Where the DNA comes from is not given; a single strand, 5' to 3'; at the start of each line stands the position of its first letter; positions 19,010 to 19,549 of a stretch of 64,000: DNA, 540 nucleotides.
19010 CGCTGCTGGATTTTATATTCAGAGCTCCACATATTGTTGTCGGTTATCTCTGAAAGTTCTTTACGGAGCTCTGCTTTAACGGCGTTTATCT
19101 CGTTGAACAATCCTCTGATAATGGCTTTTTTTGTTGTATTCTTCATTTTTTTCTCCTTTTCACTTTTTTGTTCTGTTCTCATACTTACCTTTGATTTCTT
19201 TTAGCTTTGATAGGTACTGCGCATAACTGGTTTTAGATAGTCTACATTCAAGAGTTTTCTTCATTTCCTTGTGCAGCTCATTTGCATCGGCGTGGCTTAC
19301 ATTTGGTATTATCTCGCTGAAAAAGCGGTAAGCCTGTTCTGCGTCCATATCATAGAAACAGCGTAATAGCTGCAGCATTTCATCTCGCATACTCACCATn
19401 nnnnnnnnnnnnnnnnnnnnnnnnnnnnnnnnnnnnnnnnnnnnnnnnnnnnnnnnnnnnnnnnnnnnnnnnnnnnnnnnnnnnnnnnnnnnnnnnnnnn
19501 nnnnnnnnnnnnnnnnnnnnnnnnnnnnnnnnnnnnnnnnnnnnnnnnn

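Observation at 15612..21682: Miniature (~6.05 kb) integrative element in tRNA-Ser with phage-satellite-like gene logic but no structural or transfer genes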

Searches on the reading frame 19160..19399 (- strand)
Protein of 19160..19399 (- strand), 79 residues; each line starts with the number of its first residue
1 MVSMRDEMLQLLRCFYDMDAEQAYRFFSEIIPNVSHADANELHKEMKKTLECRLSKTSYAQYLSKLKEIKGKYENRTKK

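Call 5: search_protein_families(library=pfam, max_evalue=1, proteins=[window:19160-19399:-])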
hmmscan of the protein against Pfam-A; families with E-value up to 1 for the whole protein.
window:19160-19399:- (79 aa): 3 families
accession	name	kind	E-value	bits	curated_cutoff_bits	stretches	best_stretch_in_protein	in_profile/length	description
PF04504.20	GeBP-like_DBD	-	0.00054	21.1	29.5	1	33-79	29-69/94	Glabrous-enhancer-binding protein-like family, DBD domain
PF23309.1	DUF7083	-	0.017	15.6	27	1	14-72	12-71/90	Domain of unknown function (DUF7083)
PF20909.2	SpGH101_helical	-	0.034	14.5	27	1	58-77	12-31/60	Endo-alpha-N-acetylgalactosaminidase, helical bundle domain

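Call 6: search_protein_families(library=phrogs, max_evalue=0.1, proteins=[window:19160-19399:-])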
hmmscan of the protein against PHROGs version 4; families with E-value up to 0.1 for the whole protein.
window:19160-19399:- (79 aa): 0 families
